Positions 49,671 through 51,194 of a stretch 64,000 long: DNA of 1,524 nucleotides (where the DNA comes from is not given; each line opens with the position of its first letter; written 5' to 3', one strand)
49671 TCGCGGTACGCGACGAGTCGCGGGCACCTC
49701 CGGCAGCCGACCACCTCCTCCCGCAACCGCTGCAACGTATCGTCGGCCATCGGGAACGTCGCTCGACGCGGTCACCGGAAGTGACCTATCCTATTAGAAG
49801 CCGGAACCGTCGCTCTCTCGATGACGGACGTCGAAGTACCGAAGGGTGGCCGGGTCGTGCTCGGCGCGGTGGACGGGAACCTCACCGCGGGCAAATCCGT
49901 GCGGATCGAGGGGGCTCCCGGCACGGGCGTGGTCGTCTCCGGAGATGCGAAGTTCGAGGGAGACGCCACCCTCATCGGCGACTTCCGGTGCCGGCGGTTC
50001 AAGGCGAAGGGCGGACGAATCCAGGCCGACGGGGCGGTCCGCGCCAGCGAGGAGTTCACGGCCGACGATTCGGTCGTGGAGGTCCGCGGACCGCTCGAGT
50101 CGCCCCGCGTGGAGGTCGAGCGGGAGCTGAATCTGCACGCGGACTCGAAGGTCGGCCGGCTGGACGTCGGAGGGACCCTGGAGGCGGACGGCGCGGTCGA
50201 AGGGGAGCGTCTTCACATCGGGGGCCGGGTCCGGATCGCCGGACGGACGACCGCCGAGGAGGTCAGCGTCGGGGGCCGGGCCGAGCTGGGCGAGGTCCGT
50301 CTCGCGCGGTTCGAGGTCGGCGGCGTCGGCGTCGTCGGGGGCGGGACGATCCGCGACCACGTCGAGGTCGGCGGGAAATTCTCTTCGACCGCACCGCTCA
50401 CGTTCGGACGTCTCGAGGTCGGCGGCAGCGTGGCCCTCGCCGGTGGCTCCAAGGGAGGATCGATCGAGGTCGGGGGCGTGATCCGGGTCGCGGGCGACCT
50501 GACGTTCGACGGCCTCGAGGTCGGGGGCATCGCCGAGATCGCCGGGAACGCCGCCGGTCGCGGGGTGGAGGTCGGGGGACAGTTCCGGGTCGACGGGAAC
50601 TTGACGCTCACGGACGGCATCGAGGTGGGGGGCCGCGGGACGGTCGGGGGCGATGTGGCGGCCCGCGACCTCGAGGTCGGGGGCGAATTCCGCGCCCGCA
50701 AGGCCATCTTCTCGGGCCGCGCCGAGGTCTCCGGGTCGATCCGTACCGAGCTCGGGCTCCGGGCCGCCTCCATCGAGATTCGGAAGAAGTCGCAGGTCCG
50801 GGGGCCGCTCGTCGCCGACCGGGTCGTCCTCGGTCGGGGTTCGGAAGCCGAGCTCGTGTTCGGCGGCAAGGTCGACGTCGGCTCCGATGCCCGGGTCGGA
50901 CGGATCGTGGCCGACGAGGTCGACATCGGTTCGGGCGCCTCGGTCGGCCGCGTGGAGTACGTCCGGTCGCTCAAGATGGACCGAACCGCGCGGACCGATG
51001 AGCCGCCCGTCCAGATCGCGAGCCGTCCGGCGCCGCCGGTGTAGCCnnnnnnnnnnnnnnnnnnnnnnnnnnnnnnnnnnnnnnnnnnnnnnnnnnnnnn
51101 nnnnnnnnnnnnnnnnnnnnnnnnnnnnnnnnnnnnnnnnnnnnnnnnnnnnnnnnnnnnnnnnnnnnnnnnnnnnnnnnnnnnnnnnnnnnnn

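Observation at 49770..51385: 407-aa poly-bactofilin-like beta-helix protein with a dedicated wHTH gene and an upstream perfect inverted repeat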

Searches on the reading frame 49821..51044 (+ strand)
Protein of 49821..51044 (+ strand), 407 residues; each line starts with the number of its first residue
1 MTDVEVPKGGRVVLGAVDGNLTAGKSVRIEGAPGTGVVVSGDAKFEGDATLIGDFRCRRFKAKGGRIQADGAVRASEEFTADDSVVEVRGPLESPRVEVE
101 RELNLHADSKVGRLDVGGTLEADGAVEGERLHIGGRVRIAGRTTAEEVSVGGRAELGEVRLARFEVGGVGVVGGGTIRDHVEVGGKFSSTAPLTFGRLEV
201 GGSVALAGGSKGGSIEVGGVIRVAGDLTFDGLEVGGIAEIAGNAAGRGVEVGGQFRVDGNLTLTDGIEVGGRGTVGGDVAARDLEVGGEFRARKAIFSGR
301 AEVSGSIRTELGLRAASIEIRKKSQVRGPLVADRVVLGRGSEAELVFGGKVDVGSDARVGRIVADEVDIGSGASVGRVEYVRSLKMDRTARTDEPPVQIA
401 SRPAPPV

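Call 3: search_protein_families(library=pfam, proteins=[window:49821-51044:+], max_evalue=1)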
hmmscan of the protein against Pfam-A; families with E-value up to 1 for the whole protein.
window:49821-51044:+ (407 aa): 3 families
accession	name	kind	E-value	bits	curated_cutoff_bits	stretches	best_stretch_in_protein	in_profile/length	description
PF04519.19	Bactofilin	-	1.1e-10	42.1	27.9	3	213-286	17-87/98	Polymer-forming cytoskeletal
PF25084.1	LbH_EIF2B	-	0.0019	18.6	54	0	319-357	63-103/105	EIF2B subunit epsilon LbH domain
PF18886.6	DUF5649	-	0.11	13.3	25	1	189-231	8-47/68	Repeats of unknown function (DUF5649)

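Call 4: search_protein_families(library=ncbifam, proteins=[window:49821-51044:+], max_evalue=1)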
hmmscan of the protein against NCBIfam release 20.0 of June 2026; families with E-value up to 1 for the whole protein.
window:49821-51044:+ (407 aa): 1 family
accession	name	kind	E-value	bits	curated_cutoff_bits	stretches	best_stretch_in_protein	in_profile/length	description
NF006093.0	PRK08245.1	subfamily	0.064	12.6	208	1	35-83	87-136/240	hypothetical protein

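Call 7: find_homologous_proteins(query=window:49821-51041:+)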
Query window:49821-51041:+ (407 aa): 21 proteins with E <= 0.001 among 8000 candidates.
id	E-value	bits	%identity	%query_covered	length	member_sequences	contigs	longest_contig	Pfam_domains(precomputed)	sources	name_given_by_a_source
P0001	2.2e-243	826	100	100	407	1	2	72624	PF04519.20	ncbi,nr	ncbi:MAG: hypothetical protein L3K00_06045 [Thermoplasmata archaeon]|nr:hypothetical protein [Thermo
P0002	3.4e-211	720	85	100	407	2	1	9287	PF04519.20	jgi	jgi:cytoskeletal protein CcmA (bactofilin family)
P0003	7.6e-201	686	83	100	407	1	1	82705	PF04519.20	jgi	jgi:cytoskeletal protein CcmA (bactofilin family)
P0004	1.5e-174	599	73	100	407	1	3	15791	PF04519.20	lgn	-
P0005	4.7e-119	417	55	100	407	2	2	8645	PF04519.20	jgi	jgi:cytoskeletal protein CcmA (bactofilin family)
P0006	4.3e-106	374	53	100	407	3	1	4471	PF04519.20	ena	-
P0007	5.1e-85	305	42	100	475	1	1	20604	PF04519.20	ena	-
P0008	2.0e-74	270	43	98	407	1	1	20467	PF04519.20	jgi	jgi:cytoskeletal protein CcmA (bactofilin family)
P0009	1.2e-65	241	36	100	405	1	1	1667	-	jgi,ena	-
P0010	1.0e-60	224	37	96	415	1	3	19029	PF04519.20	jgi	jgi:cytoskeletal protein CcmA (bactofilin family)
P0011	3.5e-56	210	30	99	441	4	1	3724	-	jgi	-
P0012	4.3e-51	193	35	99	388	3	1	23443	PF04519.20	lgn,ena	-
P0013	1.6e-50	191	35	100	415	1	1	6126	PF04519.20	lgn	-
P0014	1.8e-49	187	37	97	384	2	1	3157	-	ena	-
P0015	4.2e-49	186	33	99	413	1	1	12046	PF04519.20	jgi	jgi:predicted acyltransferase (DUF342 family)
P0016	1.8e-47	181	36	97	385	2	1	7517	PF04519.20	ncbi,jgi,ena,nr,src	ncbi:MAG TPA: hypothetical protein VKT21_04600 [Thermoplasmata archaeon]|nr:hypothetical protein [Th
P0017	2.9e-44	170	36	76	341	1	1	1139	PF04519.20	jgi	-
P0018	2.2e-42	164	32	97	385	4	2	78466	PF25084.2,PF04519.20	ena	-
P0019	5.1e-39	153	32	96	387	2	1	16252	PF04519.20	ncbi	-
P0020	1.6e-34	138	32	97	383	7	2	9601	PF04519.20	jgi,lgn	-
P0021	3.1e-31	127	32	97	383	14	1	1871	PF04519.20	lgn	-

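Call 9: find_encoding_contigs(protein=P0003, flank=5000, max_places=2)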
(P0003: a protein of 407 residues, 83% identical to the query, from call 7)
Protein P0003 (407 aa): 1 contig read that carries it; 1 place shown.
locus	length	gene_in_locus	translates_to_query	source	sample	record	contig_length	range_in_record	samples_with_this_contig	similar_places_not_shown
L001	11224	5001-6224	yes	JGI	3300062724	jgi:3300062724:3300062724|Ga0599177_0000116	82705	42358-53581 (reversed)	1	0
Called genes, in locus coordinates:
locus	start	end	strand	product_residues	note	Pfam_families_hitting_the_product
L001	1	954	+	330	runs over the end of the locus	-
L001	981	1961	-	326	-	PF00814:TsaD, PF22521:HypF_C_2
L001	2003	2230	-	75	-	-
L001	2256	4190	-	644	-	PF01702:TGT, PF14810:TGT_C2, PF01472:PUA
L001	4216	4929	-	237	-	PF03167:UDG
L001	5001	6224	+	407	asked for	PF04519:Bactofilin (faint)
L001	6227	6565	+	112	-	PF14947:HTH_45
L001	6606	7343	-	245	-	PF01061:ABC2_membrane, PF12698:ABC2_membrane_3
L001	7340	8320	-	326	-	PF00005:ABC_tran, PF13304:AAA_21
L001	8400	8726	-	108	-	PF00581:Rhodanese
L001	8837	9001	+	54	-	PF04945:YHS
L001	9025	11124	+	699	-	PF04945:YHS, PF00122:E1-E2_ATPase, PF00702:Hydrolase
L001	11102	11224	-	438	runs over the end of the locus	PF07690:MFS_1, PF05977:MFS_3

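Call 10: find_encoding_contigs(protein=P0007, flank=5000, max_places=2)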
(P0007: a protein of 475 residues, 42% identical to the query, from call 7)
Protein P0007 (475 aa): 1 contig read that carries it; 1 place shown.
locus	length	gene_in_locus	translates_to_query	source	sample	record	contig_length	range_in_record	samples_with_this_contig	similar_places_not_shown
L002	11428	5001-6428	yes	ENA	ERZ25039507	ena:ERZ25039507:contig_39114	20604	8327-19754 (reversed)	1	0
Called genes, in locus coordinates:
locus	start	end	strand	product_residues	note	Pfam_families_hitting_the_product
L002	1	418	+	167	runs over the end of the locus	-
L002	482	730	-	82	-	PF00814:TsaD, PF22521:HypF_C_2 (weak)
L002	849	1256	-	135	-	PF00814:TsaD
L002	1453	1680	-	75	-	-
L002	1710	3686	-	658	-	PF01702:TGT, PF14810:TGT_C2, PF01472:PUA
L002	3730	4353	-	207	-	PF03167:UDG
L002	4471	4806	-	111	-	-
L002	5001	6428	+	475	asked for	PF04519:Bactofilin (faint)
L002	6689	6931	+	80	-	-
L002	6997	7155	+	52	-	PF04945:YHS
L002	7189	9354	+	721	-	PF04945:YHS, PF00122:E1-E2_ATPase, PF00702:Hydrolase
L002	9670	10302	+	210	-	PF04055:Radical_SAM, PF08608:Wyosine_form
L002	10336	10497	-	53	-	PF03911:Sec61_beta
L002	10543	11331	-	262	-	PF01343:Peptidase_S49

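Call 11: find_encoding_contigs(protein=P0018, flank=5000, max_places=2)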
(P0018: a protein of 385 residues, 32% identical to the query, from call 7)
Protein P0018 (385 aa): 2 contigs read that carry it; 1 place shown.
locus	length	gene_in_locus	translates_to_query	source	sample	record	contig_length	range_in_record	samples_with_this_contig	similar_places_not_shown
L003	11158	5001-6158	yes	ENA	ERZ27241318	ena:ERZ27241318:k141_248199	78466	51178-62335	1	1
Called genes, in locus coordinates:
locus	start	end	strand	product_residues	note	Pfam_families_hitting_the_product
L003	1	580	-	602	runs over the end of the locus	PF00750:tRNA-synt_1d, PF05746:DALR_1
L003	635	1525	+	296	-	PF22025:ThiI_fer, PF02926:THUMP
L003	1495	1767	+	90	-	-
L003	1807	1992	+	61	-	PF01775:Ribosomal_L18A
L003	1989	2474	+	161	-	PF01920:Prefoldin_2 (faint), PF02996:Prefoldin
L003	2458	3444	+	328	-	PF02881:SRP54_N, PF00448:SRP54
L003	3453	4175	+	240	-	PF00588:SpoU_methylase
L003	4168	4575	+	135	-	-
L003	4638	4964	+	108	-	-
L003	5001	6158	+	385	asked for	PF04519:Bactofilin (faint), PF25084:LbH_EIF2B (faint)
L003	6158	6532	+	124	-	PF14947:HTH_45 (weak), PF09339:HTH_IclR (weak)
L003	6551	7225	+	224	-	PF00827:Ribosomal_L15e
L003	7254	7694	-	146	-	PF01751:Toprim (weak)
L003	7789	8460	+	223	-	-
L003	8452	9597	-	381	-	PF02636:Methyltransf_28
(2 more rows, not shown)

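Call 12: find_encoding_contigs(protein=P0008, flank=4000, max_places=1)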
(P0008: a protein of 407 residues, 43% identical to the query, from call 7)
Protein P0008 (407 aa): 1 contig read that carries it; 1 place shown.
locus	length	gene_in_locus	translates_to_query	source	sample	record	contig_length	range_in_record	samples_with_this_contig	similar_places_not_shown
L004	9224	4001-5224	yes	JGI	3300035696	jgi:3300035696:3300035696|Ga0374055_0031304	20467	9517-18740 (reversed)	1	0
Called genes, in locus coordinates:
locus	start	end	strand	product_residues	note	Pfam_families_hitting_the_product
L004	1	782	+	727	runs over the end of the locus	-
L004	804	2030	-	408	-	PF00464:SHMT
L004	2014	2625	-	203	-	PF14382:ECR1_N, PF22625:ECR1_N_2 (faint)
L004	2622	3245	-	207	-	PF05175:MTS, PF06325:PrmA, PF13847:Methyltransf_31, PF13649:Methyltransf_25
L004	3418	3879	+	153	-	PF00582:Usp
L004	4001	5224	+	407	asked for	PF04519:Bactofilin (faint)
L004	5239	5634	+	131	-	PF14947:HTH_45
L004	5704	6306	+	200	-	PF00857:Isochorismatase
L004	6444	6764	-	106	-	PF01910:Thiamine_BP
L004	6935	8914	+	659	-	PF04185:Phosphoesterase, PF18911:PKD_4, PF00801:PKD, PF18911:PKD_4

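Call 13: find_encoding_contigs(protein=P0010, flank=4000, max_places=1)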
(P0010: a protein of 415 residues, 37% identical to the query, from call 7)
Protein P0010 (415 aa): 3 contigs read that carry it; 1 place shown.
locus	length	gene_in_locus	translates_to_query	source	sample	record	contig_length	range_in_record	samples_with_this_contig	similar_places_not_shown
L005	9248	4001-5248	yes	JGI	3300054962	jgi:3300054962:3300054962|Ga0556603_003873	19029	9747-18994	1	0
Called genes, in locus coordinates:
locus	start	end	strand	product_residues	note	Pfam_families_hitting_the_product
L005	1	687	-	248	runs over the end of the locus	PF13230:GATase_4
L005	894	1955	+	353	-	PF01321:Creatinase_N, PF00557:Peptidase_M24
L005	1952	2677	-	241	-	PF01411:tRNA-synt_2c, PF07973:tRNA_SAD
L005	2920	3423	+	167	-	-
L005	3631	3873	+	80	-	-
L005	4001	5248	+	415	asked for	PF04519:Bactofilin (weak)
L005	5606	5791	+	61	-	-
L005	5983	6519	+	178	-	PF02834:LigT_PEase (weak), PF10469:AKAP7_NLS (weak), PF13563:2_5_RNA_ligase2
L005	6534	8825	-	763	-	PF00133:tRNA-synt_1, PF09334:tRNA-synt_1g, PF08264:Anticodon_1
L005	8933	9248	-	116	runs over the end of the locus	?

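Call 14: find_encoding_contigs(protein=P0012, flank=4000, max_places=1)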
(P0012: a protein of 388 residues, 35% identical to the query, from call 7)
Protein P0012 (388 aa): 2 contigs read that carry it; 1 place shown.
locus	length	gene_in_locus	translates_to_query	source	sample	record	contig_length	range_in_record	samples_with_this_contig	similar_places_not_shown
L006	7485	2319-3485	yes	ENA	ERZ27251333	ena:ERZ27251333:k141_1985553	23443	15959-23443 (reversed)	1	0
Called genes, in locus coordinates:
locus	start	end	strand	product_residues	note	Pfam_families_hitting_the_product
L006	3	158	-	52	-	?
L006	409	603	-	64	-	-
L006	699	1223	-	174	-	PF01625:PMSR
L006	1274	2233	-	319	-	PF03144:GTP_EFTU_D2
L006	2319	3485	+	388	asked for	PF04519:Bactofilin (faint)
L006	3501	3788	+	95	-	PF14947:HTH_45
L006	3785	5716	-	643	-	PF07676:PD40 (faint), PF26550:Tricorn_2nd (faint), PF26549:Tricorn_N, PF05448:AXE1, PF02129:Peptidase_S15 (weak), PF00561:Abhydrolase_1 (weak), PF12697:Abhydrolase_6 (weak), PF00326:Peptidase_S9, +2 more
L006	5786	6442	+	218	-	PF16955:OFeT_1 (weak)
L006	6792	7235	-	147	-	PF01850:PIN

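Call 15: find_encoding_contigs(protein=P0019, flank=4000, max_places=1)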
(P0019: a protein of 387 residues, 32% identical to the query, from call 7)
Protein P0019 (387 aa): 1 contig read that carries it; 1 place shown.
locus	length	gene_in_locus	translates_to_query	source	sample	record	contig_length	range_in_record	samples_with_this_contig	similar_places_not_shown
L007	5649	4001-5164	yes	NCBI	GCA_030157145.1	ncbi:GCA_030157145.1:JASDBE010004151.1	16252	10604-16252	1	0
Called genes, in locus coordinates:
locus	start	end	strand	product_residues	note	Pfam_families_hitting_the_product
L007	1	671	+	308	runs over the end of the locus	PF22025:ThiI_fer, PF02926:THUMP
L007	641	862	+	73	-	-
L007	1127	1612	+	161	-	PF02996:Prefoldin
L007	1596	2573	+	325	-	PF02881:SRP54_N, PF13604:AAA_30 (weak), PF00448:SRP54, PF01656:CbiA (faint)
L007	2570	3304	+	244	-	PF00588:SpoU_methylase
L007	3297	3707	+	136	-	-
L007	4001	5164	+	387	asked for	PF04519:Bactofilin (faint)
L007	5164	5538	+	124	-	-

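Call 16: find_encoding_contigs(protein=P0015, flank=4000, max_places=1)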
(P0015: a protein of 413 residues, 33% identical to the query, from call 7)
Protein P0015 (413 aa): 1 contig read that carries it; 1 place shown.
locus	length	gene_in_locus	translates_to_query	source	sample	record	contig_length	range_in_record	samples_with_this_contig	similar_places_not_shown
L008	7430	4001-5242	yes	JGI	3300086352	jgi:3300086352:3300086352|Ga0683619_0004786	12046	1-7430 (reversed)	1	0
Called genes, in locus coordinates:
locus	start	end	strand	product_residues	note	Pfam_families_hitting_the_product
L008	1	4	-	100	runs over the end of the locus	-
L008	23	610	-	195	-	PF00005:ABC_tran, PF13304:AAA_21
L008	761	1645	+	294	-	PF00561:Abhydrolase_1, PF12146:Hydrolase_4, PF12697:Abhydrolase_6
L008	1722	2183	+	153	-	PF22785:Tc-R-P, PF00782:DSPc, PF22741:PTP-NADK (faint)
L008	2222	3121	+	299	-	PF00296:Bac_luciferase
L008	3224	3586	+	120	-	PF00903:Glyoxalase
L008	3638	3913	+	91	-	PF14947:HTH_45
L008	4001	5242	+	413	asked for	PF04519:Bactofilin (faint)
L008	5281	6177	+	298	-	PF01384:PHO4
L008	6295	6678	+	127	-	-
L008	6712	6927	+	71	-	PF11295:DUF3096 (weak)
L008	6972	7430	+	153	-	?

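Call 32: predict_structure(alignment_id=A1)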
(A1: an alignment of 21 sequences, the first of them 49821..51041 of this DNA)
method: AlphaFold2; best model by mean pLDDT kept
length: 407 residues; sequences in the alignment: 21
mean_pLDDT: 97.1   pTM: 0.88
mean pLDDT of the five models: 97.1, 97.1, 96.9, 96.7, 96.8
residues with pLDDT >= 90: 397; 70-90: 8; 50-70: 2; < 50: 0
segments of 3 or more residues with pLDDT < 50: none
pLDDT, mean of each block of 10 residues (from residue 1): 91 95 97 91 97 98 97 98 98 98 98 98 98 98 98 98 98 98 98 99 97 98 98 98 98 98 97 97 96 97 96 97 97 98 97 98 98 98 98 98 85
secondary structure, 60 per line:
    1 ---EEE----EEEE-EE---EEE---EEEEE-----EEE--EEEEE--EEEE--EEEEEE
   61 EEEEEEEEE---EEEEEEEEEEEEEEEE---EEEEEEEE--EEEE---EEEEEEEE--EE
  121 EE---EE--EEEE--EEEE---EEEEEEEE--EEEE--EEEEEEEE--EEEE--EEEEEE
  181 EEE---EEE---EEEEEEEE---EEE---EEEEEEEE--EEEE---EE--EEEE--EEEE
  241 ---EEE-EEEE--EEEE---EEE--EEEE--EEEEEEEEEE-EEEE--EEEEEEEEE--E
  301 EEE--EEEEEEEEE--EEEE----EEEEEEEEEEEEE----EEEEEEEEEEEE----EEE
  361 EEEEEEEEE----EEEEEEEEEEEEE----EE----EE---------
elements in order: E4-6 E11-14 E21-23 E27-31 E37-39 E42-46 E49-52 E55-69 E73-88 E92-99 E102-105 E109-116 E119-122 E130-133 E136-139 E143-150 E153-156 E159-166 E169-172 E175-183 E187-189 E193-200 E204-206 E210-217 E220-223 E231-234 E237-240 E244-246 E248-251 E254-257 E261-263 E266-269 E272-281 E283-286 E289-297 E300-303 E306-314 E317-320 E325-337 E342-353 E358-369 E374-386

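Call 34: find_related_loci(query=window:49821-51041:+, collection=genome_contigs, flank=3000)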
Query window:49821-51041:+ (407 aa) in genome_contigs; peptide patterns used: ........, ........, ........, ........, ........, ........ (x = any residue, [..] = any of these).
274 stretches matched a pattern; 1 encode a relative of the query (tblastn E <= 1e-3); 1 distinct loci.
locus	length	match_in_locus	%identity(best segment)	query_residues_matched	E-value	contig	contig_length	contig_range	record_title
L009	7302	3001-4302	34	1-406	1e-63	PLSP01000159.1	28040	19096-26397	MAG: Candidatus Bathyarchaeota archaeon isolate bog_991 73.20120700_S1D.335_contig_32399, whole genome shotgun sequence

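Call 35: fold_search(model_id=the predicted structure, library=pdb)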
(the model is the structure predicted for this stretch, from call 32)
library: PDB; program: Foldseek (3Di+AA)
matches with E <= 10: 43; with E <= 0.001: 0
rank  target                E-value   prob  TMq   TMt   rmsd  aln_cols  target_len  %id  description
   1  6n2c_B                8.8e-02  0.47  0.17  0.17  13.0       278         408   11  The Crystal Structure of Caldicellulosiruptor hydrothermalis Tapirin C-terminal domain (released 2018-12-19)
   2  6p5t_B                4.2e-01  0.35  0.36  0.22  15.6       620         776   10  Surface-layer (S-layer) RsaA protein from Caulobacter crescentus bound to strontium and iodide (released 2020-01-15)
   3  6p5t_A                4.8e-01  0.33  0.36  0.22  15.4       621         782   11  Surface-layer (S-layer) RsaA protein from Caulobacter crescentus bound to strontium and iodide (released 2020-01-15)
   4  6p5t_D                4.8e-01  0.23  0.33  0.21  16.4       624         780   11  Surface-layer (S-layer) RsaA protein from Caulobacter crescentus bound to strontium and iodide (released 2020-01-15)
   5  6n2c_A                5.3e-01  0.23  0.18  0.17  12.6       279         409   11  The Crystal Structure of Caldicellulosiruptor hydrothermalis Tapirin C-terminal domain (released 2018-12-19)
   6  8c50_A                5.3e-01  0.03  0.11  0.11  17.3       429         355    9  Pontibacter korlensis curli subunit CsgA (released 2023-06-28)
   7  6n2b_A                7.1e-01  0.05  0.14  0.15  31.7       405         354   12  The Crystal Structure of Caldicellulosiruptor kristjanssonii Tapirin C-terminal domain (released 2018-12-19)
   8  2odl                  7.5e-01  0.06  0.17  0.18  19.9       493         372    9  Crystal structure of the HMW1 secretion domain from Haemophilus influenzae (released 2007-08-21)
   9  9li0_B                1.2e+00  0.25  0.15  0.25   7.8       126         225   16  Crystal structure of engineered ice-binding protein (M74I and A97V) from Candidatus Cryosericum odellii strain SMC5_16 (released 2025-09-03)
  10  6n2b_B                1.3e+00  0.02  0.11  0.12  31.5       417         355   12  The Crystal Structure of Caldicellulosiruptor kristjanssonii Tapirin C-terminal domain (released 2018-12-19)
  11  6p5t_C                1.3e+00  0.11  0.29  0.18  16.3       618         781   10  Surface-layer (S-layer) RsaA protein from Caulobacter crescentus bound to strontium and iodide (released 2020-01-15)
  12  8cpk_B                1.3e+00  0.03  0.15  0.16  20.7       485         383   12  Crystal structure of EtpA secretion domain from Enterotoxigenic Escherichia coli (released 2024-01-10)
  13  5n8p_A                1.5e+00  0.10  0.29  0.18  15.2       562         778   12  S-layer protein RsaA from C. crescentus (released 2017-04-12)
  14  8vbb_A                1.6e+00  0.11  0.32  0.17  12.9       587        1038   11  The secreted adhesin EtpA of Enterotoxigenic Escherichia coli in complex with the mouse mAb 1G05 (released 2024-09-04)
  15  1wxr                  1.7e+00  0.13  0.33  0.18  12.1       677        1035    8  Crystal structure of Heme Binding protein, an autotransporter hemoglobine protease from pathogenic Escherichia coli (released 2005-03-01)
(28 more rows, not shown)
